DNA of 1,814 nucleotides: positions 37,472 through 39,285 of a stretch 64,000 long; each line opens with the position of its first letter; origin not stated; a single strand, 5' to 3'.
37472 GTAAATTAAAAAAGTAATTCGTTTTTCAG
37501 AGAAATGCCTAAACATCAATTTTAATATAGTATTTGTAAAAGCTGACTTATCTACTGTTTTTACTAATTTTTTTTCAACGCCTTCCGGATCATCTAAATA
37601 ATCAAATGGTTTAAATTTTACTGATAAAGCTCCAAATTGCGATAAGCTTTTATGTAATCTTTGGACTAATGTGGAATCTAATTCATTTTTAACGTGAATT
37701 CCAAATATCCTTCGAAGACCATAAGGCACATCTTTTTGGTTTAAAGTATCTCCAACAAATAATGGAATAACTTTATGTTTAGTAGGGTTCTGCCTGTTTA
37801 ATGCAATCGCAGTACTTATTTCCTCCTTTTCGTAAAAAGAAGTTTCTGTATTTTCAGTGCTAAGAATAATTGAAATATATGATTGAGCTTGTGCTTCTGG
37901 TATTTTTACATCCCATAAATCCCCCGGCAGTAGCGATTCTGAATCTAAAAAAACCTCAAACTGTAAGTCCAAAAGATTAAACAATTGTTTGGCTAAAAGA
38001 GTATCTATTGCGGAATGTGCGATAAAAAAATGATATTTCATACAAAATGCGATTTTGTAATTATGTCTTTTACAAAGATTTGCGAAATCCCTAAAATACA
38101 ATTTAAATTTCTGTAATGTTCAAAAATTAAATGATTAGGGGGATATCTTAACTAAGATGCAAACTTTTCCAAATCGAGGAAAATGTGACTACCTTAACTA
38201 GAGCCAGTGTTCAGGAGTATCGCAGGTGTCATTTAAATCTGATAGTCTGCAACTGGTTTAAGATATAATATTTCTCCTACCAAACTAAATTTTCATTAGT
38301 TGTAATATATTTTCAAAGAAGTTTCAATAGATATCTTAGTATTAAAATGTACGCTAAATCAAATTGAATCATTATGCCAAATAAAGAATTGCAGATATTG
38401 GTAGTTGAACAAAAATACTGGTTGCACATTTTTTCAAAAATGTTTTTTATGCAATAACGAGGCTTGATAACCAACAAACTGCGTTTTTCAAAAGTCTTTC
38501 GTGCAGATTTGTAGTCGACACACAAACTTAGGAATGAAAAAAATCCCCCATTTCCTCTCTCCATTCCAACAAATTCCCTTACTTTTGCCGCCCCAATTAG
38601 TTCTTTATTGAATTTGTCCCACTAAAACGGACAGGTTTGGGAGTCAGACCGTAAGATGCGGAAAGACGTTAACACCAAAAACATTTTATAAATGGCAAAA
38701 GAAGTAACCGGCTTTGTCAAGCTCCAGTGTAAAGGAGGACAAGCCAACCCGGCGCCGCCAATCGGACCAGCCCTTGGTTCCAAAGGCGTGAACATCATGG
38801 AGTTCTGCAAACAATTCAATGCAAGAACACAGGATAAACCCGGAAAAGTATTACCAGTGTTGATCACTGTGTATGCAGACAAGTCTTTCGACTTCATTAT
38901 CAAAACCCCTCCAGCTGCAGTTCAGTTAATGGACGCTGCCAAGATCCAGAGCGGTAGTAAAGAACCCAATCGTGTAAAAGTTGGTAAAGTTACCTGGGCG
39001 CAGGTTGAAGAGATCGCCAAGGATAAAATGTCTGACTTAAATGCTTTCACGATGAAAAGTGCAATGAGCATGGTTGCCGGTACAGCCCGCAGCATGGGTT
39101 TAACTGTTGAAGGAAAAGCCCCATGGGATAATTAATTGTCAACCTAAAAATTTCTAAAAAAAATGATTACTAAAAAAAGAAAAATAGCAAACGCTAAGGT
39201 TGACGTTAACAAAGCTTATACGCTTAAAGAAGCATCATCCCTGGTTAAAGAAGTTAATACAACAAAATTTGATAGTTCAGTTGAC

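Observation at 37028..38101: Single-gene TIR + divergent GGDEF-like (NSDEF) fusion in the nusG-rplK gap: candidate novel NAD/nucleotide-signalling conflict module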

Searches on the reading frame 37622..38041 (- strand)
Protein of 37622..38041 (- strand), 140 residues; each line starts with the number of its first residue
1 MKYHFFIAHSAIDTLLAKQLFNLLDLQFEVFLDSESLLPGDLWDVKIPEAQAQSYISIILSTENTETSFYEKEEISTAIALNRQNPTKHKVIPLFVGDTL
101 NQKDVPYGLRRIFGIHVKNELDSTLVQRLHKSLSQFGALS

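Call 40: predict_structure(alignment_id=A3)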
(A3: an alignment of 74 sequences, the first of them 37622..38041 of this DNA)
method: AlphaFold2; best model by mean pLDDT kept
length: 140 residues; sequences in the alignment: 74
mean_pLDDT: 93.0   pTM: 0.88
mean pLDDT of the five models: 93.0, 91.4, 91.3, 90.5, 90.4
residues with pLDDT >= 90: 112; 70-90: 28; 50-70: 0; < 50: 0
segments of 3 or more residues with pLDDT < 50: none
pLDDT, mean of each block of 10 residues (from residue 1): 94 96 97 98 97 97 83 91 96 90 86 91 95 91
secondary structure, 60 per line:
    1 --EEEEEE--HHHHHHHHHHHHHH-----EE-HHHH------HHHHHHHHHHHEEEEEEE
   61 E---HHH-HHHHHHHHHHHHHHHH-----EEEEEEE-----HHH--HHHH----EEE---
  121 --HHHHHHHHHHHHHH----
elements in order: E3-8 H11-24 H33-36 H43-53 E54-61 H69-84 E90-96 H107-110 E115-117 H123-136

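Call 42: fold_search(model_id=the predicted structure, library=pdb)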
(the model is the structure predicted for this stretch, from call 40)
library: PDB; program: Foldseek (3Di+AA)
matches with E <= 10: 1603; with E <= 0.001: 113
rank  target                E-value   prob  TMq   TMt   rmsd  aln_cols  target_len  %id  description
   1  7rx1_B                7.6e-07  1.00  0.67  0.56   5.5       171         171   15  Crystal structure of the TIR domain from the grapevine disease resistance protein RUN1 (released 2021-10-13)
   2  7uxu_A                1.4e-06  1.00  0.68  0.71   4.3       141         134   18  CryoEM structure of the TIR domain from AbTir in complex with 3AD (released 2022-09-07)
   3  4lqc_A                1.4e-06  1.00  0.58  0.62   5.7       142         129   22  The crystal structures of the Brucella protein TcpB and the TLR adaptor protein TIRAP show structural differences in m (released 2013-12-04)
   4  4lzp_D                1.4e-06  1.00  0.51  0.54   6.0       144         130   19  Structure of the TIR domain of the immunosuppressor BtpA from Brucella (released 2013-11-06)
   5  7rx1_A                1.4e-06  1.00  0.72  0.59   5.4       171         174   16  Crystal structure of the TIR domain from the grapevine disease resistance protein RUN1 (released 2021-10-13)
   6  5ku7_B                2.9e-06  1.00  0.69  0.59   4.4       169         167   16  Crystal structure of the TIR domain from the Muscadinia rotundifolia disease resistance protein RPV1 (released 2017-02-15)
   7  6o0w                  2.9e-06  1.00  0.64  0.55   5.7       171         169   15  Crystal structure of the TIR domain from the grapevine disease resistance protein RUN1 in complex with NADP+ and Bis-Tri (released 2019-09-04)
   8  8qlp_E                3.3e-06  1.00  0.83  0.29   2.0       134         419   24  CryoEM structure of the RNA/DNA bound SPARTA (BabAgo/TIR-APAZ) tetrameric complex (released 2024-01-31)
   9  5uzb_A                3.6e-06  1.00  0.75  0.73   3.2       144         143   19  Cryo-EM structure of the MAL TIR domain filament (released 2017-07-26)
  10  1o77_B                3.6e-06  1.00  0.54  0.55   5.3       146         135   17  CRYSTAL STRUCTURE OF THE C713S MUTANT OF THE TIR DOMAIN OF HUMAN TLR2 (released 2002-11-21)
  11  7s2z_B                4.1e-06  1.00  0.72  0.60   5.3       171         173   15  Crystal structure of the E100A mutant TIR domain from the grapevine disease resistance protein RUN1 bound to NAD (released 2021-10-13)
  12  8qlp_M                5.2e-06  1.00  0.83  0.29   2.0       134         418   24  CryoEM structure of the RNA/DNA bound SPARTA (BabAgo/TIR-APAZ) tetrameric complex (released 2024-01-31)
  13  7s2z_A                5.2e-06  1.00  0.72  0.61   5.3       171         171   15  Crystal structure of the E100A mutant TIR domain from the grapevine disease resistance protein RUN1 bound to NAD (released 2021-10-13)
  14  7nuw                  5.6e-06  1.00  0.61  0.55   4.8       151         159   15  Crystal structure of the TIR domain of human TLR1 (crystallised with Zn2+ ions) (released 2021-08-25)
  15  4c7m_B                5.6e-06  1.00  0.48  0.50   6.5       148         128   19  The crystal structure of TcpB or BtpA TIR domain (released 2013-12-04)
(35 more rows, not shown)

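Call 66: search_solved_structures(query=A3, max_evalue=0.001, show_alignments=5)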
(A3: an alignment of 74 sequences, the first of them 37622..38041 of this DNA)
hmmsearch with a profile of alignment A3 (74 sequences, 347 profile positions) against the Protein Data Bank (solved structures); distinct sequences matched with E-value up to 0.001: 13.
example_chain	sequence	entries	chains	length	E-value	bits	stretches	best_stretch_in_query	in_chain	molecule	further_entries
4lqc_A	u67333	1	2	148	3.5e-08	37.1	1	3-69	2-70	TcpB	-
4lzp_B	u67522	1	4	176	9.4e-08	35.6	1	3-69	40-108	Putative uncharacterized protein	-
7uxr_A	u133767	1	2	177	1.6e-06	31.6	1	6-69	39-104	TIR domain protein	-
4c7m_A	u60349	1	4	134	2.2e-05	27.8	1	9-69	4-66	Toll/interleukin-1 receptor domain-containing protein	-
7jlv_A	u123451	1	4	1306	3e-05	27.4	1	5-105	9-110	Disease resistance protein Roq1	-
7jlu_A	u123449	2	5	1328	3.1e-05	27.4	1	5-105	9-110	Disease resistance protein Roq1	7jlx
3jrn_A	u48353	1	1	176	4.7e-05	26.8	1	4-102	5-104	AT1G72930 protein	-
6hbz_A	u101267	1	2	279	5e-05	26.7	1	166-294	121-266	GGDEF domain protein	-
7uwg_A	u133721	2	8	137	5.4e-05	26.6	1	5-66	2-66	Molecular chaperone Tir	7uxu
8g83_A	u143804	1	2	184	0.00012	25.4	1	6-66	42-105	NAD(+) hydrolase AbTIR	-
3ign_A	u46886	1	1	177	0.00014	25.2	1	173-300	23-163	Diguanylate cyclase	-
3h16_A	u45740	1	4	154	0.00035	23.9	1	8-69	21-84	TIR protein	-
6eib_A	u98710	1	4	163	0.00075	22.8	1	178-269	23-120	Sensory box/GGDEF family protein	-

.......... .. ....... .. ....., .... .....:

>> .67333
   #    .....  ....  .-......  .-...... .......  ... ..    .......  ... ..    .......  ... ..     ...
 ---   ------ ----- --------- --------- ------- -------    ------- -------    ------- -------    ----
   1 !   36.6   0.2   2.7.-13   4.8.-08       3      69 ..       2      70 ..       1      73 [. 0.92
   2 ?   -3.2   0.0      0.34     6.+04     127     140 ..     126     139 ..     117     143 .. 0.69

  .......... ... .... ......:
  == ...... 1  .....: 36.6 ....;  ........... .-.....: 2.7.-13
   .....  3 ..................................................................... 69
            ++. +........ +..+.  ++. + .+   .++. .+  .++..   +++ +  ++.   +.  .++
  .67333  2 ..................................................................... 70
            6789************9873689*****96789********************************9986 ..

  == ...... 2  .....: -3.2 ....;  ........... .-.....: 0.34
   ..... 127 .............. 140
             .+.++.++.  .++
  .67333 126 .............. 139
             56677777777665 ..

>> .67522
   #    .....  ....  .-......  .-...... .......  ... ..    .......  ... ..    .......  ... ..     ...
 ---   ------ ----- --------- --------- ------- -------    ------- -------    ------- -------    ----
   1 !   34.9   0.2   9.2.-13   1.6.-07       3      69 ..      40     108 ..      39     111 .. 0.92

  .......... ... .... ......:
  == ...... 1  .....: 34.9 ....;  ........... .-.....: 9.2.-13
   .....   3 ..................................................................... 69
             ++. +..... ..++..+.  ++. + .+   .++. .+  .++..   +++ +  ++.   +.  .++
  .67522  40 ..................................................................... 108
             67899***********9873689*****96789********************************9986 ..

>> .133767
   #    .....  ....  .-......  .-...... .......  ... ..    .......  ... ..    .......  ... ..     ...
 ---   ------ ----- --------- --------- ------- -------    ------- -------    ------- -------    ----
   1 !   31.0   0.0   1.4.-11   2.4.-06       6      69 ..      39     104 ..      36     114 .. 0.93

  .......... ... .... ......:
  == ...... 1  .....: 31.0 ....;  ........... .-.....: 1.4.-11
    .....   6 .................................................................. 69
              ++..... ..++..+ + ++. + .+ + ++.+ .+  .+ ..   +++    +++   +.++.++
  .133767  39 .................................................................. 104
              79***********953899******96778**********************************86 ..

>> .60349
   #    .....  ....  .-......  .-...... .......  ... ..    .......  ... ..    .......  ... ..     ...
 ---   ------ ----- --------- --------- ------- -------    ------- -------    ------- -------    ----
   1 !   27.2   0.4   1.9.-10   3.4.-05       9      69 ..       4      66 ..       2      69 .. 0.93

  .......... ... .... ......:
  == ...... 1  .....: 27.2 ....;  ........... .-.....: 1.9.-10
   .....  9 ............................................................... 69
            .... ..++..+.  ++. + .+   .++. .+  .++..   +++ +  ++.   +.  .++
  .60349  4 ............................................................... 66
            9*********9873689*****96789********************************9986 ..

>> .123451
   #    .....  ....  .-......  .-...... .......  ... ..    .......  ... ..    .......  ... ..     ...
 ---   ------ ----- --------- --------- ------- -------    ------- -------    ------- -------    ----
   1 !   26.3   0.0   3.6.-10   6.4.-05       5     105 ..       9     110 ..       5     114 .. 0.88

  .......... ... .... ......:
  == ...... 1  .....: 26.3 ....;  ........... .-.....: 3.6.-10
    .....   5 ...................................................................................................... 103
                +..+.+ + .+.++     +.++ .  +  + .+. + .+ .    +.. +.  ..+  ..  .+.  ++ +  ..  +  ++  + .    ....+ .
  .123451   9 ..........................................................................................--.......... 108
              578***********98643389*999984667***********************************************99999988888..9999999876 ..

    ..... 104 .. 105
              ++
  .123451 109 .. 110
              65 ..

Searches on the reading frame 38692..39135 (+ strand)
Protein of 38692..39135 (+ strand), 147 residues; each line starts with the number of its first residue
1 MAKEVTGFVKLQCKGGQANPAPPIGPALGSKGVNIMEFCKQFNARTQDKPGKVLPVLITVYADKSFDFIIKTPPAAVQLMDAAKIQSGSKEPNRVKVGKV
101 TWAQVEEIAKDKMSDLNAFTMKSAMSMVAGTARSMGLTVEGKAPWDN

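Call 6: search_protein_families(library=ncbifam, proteins=[window:38692-39135:+], max_evalue=0.001)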
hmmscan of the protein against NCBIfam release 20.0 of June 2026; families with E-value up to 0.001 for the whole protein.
window:38692-39135:+ (147 aa): 3 families
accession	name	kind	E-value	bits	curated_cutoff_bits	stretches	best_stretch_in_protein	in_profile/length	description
TIGR01632.1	L11_bact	equivalog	5.6e-62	207.8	141.85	1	3-140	1-139/140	50S ribosomal protein L11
NF011111.0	PRK14539.1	equivalog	2.8e-40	138.2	310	1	1-141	2-138/196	50S ribosomal protein L11/unknown domain fusion protein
NF002232.0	PRK01143.1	equivalog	8.4e-36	123.5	162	1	8-144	5-142/164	50S ribosomal protein L11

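Call 49: find_encoding_contigs(protein=window:38692-39135:+, flank=10000, max_places=8)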
Protein window:38692-39135:+ (147 aa): no gene with exactly this product is on record in the collection.
